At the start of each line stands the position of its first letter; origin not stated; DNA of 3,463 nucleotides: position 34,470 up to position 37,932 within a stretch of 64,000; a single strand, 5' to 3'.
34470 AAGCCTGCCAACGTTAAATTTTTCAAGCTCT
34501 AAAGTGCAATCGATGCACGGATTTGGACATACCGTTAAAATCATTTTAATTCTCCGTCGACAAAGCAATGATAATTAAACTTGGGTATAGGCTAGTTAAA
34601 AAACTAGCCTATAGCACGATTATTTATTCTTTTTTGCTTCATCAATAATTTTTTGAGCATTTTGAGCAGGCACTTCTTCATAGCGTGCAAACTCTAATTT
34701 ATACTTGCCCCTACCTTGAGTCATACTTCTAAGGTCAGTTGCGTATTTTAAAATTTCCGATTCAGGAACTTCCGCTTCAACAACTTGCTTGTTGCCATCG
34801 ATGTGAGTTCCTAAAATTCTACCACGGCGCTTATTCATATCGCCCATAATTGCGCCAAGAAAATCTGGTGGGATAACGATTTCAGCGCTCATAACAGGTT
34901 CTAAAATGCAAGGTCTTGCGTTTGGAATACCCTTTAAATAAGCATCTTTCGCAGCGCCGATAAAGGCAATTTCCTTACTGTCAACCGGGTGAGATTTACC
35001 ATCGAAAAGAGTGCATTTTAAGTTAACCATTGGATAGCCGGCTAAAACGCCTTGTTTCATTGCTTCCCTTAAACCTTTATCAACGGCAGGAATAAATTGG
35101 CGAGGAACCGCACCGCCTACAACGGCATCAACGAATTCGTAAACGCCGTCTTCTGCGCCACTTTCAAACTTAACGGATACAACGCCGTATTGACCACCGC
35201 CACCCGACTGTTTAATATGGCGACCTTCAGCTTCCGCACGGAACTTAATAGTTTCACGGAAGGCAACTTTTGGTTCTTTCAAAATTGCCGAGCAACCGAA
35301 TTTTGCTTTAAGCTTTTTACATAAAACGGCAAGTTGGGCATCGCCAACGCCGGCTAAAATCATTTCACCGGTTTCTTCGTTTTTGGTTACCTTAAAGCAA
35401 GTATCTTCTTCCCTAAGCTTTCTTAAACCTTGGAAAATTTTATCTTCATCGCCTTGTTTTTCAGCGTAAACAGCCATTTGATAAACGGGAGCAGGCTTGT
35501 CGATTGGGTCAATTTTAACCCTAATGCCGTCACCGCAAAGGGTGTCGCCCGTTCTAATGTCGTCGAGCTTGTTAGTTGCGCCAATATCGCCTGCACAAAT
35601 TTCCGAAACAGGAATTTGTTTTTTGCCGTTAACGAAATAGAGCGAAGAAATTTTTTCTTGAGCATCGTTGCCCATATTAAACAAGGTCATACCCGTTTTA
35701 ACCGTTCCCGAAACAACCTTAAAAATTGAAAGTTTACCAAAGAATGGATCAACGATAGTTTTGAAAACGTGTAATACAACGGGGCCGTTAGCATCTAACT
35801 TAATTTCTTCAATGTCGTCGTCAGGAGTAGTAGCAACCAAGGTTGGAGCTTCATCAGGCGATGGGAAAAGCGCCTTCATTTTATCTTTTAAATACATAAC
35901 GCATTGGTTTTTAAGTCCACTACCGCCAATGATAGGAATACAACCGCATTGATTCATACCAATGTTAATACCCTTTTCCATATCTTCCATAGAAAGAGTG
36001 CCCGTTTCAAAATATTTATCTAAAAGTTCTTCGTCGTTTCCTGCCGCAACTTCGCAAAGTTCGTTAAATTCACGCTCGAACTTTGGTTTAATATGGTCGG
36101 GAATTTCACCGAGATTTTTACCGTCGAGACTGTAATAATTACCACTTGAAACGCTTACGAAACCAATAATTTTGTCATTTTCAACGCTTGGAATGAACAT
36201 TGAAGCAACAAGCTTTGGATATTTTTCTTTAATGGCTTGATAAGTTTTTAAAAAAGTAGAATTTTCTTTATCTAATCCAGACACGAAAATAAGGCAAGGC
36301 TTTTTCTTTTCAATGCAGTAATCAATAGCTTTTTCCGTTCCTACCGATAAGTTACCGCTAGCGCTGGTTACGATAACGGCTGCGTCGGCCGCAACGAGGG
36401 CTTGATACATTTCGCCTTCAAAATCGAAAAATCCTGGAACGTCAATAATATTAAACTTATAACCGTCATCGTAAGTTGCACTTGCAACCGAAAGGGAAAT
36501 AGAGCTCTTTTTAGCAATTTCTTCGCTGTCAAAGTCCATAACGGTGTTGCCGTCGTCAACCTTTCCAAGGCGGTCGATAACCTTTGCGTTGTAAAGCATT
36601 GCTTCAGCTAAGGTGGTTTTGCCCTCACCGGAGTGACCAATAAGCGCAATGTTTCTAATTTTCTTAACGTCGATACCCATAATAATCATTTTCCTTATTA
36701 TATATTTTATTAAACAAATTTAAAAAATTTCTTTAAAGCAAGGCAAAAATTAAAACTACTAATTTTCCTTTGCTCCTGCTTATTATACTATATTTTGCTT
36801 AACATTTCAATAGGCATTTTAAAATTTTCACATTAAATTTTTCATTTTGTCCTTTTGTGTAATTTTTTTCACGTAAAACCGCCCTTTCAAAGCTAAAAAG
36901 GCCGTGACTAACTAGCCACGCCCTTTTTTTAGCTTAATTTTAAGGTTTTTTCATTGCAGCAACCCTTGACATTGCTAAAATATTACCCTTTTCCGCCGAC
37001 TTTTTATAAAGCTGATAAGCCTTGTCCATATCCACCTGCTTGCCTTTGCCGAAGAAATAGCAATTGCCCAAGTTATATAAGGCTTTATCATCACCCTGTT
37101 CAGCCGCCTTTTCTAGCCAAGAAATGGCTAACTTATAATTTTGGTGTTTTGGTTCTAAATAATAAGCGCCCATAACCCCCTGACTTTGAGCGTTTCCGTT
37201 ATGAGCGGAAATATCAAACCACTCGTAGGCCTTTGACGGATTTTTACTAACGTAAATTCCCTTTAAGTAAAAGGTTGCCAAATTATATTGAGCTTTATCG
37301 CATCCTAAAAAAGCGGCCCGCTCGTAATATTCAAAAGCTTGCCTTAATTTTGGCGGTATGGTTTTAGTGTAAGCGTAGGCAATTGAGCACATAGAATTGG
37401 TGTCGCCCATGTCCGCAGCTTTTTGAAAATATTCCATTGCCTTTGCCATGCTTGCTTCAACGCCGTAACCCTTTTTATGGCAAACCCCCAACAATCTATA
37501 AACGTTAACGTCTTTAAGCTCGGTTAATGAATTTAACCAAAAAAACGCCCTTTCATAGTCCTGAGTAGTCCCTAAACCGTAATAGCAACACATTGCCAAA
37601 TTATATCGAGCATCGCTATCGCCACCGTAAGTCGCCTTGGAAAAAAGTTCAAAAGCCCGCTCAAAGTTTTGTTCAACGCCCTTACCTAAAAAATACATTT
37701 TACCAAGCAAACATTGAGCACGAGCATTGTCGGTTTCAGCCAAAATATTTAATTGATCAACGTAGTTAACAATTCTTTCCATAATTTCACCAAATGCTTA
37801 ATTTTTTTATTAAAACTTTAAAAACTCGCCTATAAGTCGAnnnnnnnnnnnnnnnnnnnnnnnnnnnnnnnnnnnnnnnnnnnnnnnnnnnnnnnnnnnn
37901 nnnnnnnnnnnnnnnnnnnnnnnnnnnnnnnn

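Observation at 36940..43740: Translationally coupled SNF2 helicase / MoxR AAA+ / zincin-VWA cassette with a Sel1 protein: candidate uncharacterised conflict system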

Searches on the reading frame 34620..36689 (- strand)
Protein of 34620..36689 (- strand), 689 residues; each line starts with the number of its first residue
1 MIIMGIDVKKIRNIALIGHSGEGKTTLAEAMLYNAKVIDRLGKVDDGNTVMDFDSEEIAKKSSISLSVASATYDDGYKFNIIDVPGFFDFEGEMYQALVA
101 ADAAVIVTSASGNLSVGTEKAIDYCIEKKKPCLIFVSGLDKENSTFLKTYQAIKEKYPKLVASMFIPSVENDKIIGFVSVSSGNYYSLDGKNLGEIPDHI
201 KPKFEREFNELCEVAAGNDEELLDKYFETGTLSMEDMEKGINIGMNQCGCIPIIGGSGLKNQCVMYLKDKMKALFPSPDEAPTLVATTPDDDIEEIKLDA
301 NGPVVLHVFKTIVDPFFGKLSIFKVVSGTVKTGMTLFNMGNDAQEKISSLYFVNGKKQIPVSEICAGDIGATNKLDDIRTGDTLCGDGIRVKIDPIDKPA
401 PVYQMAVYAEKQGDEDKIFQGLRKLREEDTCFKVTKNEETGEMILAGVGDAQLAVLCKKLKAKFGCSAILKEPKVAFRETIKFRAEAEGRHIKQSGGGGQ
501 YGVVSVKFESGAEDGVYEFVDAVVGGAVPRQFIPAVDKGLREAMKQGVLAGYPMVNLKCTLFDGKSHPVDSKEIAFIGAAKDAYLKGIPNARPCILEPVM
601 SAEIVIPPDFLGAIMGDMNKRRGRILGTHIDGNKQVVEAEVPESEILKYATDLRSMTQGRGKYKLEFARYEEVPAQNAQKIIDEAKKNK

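Call 3: search_protein_families(library=pfam, proteins=[window:34620-36689:-], max_evalue=0.01)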
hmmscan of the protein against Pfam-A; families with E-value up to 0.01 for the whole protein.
window:34620-36689:- (689 aa): 11 families
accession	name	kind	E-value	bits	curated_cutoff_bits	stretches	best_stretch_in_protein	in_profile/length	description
PF03764.24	EFG_IV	-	1.1e-36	125.7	24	1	473-591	1-120/121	Elongation factor G, domain IV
PF00009.33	GTP_EFTU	-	2e-30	106.2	26.5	1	9-276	1-187/188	Elongation factor Tu GTP binding domain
PF00679.30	EFG_C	-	4e-27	94.5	27.9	1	595-680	2-88/89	Elongation factor G C-terminus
PF14492.12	EFG_III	-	3.4e-21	75.5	27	1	399-471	2-74/75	Elongation Factor G, domain III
PF22042.2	EF-G_D2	-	2.3e-14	53.7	27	1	307-385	5-82/84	Elongation factor G domain 2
PF03144.31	GTP_EFTU_D2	-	1.9e-12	47.9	30.3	1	318-385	1-73/73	Elongation factor Tu domain 2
PF01926.29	MMR_HSR1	-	3.9e-05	24.2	21.9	1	13-136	1-111/113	50S ribosome-binding GTPase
PF16658.11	RF3_C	-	5.2e-05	23.5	40.1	1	406-485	14-93/132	Class II release factor RF3, C-terminal domain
PF00005.33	ABC_tran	-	0.0011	20.1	25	1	6-44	6-42/137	ABC transporter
PF00735.24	Septin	-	0.0029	17.4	26.2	1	13-90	6-75/280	Septin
PF13479.12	AAA_24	-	0.0064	16.8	27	0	13-83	4-71/195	AAA domain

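Call 4: search_protein_families(library=padloc, proteins=[window:34620-36689:-], max_evalue=0.01)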
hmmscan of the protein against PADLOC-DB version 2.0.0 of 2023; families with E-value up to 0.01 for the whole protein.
window:34620-36689:- (689 aa): 2 families
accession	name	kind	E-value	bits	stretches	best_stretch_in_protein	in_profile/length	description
PDLC03839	LeoA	-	4.1e-05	20.9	1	13-136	59-169/559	-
PDLC04140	mad8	-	0.00076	17.1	1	6-38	22-54/314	mads_8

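Call 37: list_cluster_members(proteins=[window:34620-36689:-, window:40285-43740:-, window:37841-39196:-, window:36940-37782:-, window:44063-45259:+, window:47398-48618:+, window:33621-34568:-])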
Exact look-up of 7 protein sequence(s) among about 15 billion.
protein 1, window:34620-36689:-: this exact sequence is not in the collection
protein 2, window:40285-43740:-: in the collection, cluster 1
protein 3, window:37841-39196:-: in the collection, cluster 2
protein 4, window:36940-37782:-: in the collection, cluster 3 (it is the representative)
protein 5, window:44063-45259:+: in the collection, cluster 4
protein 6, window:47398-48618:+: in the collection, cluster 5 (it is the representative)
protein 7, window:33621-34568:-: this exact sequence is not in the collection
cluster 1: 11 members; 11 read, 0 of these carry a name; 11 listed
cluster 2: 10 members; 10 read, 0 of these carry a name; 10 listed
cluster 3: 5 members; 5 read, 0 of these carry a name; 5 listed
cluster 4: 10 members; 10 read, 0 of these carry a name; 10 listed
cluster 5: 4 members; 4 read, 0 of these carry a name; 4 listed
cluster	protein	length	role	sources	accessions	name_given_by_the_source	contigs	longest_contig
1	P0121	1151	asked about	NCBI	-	-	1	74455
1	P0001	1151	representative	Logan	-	-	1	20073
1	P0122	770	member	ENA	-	-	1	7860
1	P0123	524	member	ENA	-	-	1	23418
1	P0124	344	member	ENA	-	-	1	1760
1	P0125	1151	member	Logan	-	-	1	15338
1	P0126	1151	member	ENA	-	-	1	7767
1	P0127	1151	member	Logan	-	-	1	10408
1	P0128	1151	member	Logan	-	-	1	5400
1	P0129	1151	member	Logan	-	-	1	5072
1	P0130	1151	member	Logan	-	-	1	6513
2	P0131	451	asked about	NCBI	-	-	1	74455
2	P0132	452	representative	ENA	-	-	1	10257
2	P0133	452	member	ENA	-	-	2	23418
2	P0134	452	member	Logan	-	-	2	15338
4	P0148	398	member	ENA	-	-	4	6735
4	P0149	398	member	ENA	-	-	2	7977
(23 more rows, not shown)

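Call 80: find_encoding_contigs(protein=P0148, flank=8000, max_places=4)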
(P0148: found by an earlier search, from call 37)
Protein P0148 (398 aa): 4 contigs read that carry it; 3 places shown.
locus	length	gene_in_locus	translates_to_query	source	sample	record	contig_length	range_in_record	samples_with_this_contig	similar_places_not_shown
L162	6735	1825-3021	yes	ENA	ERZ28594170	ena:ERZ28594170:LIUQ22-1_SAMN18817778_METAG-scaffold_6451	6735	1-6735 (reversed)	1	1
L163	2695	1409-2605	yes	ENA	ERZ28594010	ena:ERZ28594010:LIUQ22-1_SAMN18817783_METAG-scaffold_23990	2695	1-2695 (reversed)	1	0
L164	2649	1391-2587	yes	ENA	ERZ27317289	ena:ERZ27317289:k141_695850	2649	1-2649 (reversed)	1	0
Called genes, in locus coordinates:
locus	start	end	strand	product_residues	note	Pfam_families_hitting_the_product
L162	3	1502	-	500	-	?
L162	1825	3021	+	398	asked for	PF01966:HD, PF13286:HD_assoc (faint)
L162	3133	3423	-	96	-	-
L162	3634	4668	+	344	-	PF00294:PfkB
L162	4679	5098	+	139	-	PF01230:HIT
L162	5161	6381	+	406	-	PF14691:Fer4_20, PF07992:Pyr_redox_2 (weak), PF00070:Pyr_redox (faint), PF07992:Pyr_redox_2, PF12831:FAD_oxidored (weak), PF13450:NAD_binding_8 (weak), PF13738:Pyr_redox_3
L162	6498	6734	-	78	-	?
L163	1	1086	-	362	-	?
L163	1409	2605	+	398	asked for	PF01966:HD, PF13286:HD_assoc (faint)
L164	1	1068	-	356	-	?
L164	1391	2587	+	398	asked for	PF01966:HD, PF13286:HD_assoc (faint)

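Call 81: find_encoding_contigs(protein=P0149, flank=8000, max_places=4)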
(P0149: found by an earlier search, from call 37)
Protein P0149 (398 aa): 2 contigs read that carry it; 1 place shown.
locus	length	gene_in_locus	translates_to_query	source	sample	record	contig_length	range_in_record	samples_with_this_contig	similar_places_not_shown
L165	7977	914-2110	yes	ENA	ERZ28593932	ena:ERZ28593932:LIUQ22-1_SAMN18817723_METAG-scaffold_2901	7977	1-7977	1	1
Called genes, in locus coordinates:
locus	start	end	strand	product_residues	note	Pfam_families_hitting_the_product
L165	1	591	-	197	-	?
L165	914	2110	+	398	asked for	PF01966:HD, PF13286:HD_assoc (faint)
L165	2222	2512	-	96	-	-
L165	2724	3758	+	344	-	PF00294:PfkB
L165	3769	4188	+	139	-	PF01230:HIT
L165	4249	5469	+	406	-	PF14691:Fer4_20, PF07992:Pyr_redox_2 (weak), PF00070:Pyr_redox (faint), PF07992:Pyr_redox_2, PF12831:FAD_oxidored (weak), PF13450:NAD_binding_8 (weak), PF13738:Pyr_redox_3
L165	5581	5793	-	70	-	PF07866:DUF1653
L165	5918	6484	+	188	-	PF00929:RNase_T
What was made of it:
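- Tried and rejected: All carry a truncated ORF in the helicase position at the contig end, so presence/absence polymorphism could not be shown (calls 80, 81).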

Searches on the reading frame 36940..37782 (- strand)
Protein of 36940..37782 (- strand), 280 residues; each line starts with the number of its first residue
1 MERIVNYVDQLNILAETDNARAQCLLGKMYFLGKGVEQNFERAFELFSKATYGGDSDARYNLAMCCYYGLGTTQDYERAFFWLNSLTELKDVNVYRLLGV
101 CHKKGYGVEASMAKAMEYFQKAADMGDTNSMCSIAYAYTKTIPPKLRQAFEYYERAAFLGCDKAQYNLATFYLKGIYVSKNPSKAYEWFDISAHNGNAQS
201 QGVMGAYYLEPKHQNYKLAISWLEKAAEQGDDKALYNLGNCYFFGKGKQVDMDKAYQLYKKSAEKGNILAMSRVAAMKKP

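Call 3: search_protein_families(library=pfam, proteins=[window:36940-37782:-], max_evalue=0.01)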
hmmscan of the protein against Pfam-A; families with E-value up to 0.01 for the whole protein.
window:36940-37782:- (280 aa): 6 families
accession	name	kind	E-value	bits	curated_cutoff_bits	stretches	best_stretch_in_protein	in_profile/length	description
PF08238.18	Sel1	-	5.3e-55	182.3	30.7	6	163-197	2-36/36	Sel1 repeat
PF12895.13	ANAPC3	-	5.1e-08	33.5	27.2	2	14-67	16-67/82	Anaphase-promoting complex, cyclosome, subunit 3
PF23310.1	TPR_27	-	9.3e-08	32.2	27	1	213-266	42-95/110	Plant tetratrico peptide repeats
PF20308.4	TPR-S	-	9.7e-06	26.5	27.6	1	39-125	1-88/102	Tetratricopeptide Repeats-Sensor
PF14559.12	TPR_19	-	0.00094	19.9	25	0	37-67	4-36/68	Tetratricopeptide repeat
PF13431.12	TPR_17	-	0.0042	17.7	24.4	0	229-243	10-24/34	Tetratricopeptide repeat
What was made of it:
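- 36940..37782 (-): Sel1-repeat protein (280 aa, no signal peptide evident). It is the fourth gene of the operon in this lineage only. It is probably an optional adaptor, analogous to the BspA-type LRR genes that follow the trio in other lineages. Pfam Sel1, six repeats, E 5e-55 (call 3).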

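Call 4: search_protein_families(library=padloc, proteins=[window:36940-37782:-], max_evalue=0.01)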
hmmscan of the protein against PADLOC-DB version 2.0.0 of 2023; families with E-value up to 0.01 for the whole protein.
window:36940-37782:- (280 aa): 1 family
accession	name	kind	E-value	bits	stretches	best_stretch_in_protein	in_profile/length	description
PDLC00284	PtuA1|PtuA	-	0.0045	13.9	0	216-264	5-53/545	AAA ATPase domain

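Call 12: search_protein_families(library=ncbifam, proteins=[window:36940-37782:-], max_evalue=0.01)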
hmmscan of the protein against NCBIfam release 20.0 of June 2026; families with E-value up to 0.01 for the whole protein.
window:36940-37782:- (280 aa): 4 families
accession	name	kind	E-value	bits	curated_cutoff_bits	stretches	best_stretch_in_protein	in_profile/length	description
NF033786.1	phenyl_MerG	equivalog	1.3e-20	74.3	350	3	93-207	66-191/217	phenylmercury resistance protein MerG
NF047621.1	FlgprotMotXVib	equivalog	4.4e-15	55.7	330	2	21-87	109-176/211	flagellar protein MotX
NF038194.1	AlgK_TPR_lipo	equivalog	3e-10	39.4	700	1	2-64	283-341/448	alginate biosynthesis TPR repeat lipoprotein AlgK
NF045484.1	TransRegExoR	equivalog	5.3e-08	32.4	450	1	129-207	122-206/267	exopolysaccharide production regulator ExoR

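Call 13: search_protein_families(library=phrogs, proteins=[window:36940-37782:-], max_evalue=0.001)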
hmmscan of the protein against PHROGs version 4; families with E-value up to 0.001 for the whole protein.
window:36940-37782:- (280 aa): 1 family
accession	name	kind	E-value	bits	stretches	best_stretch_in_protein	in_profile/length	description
phrog_8741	-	unknown function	1.1e-57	197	3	73-210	91-230/380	-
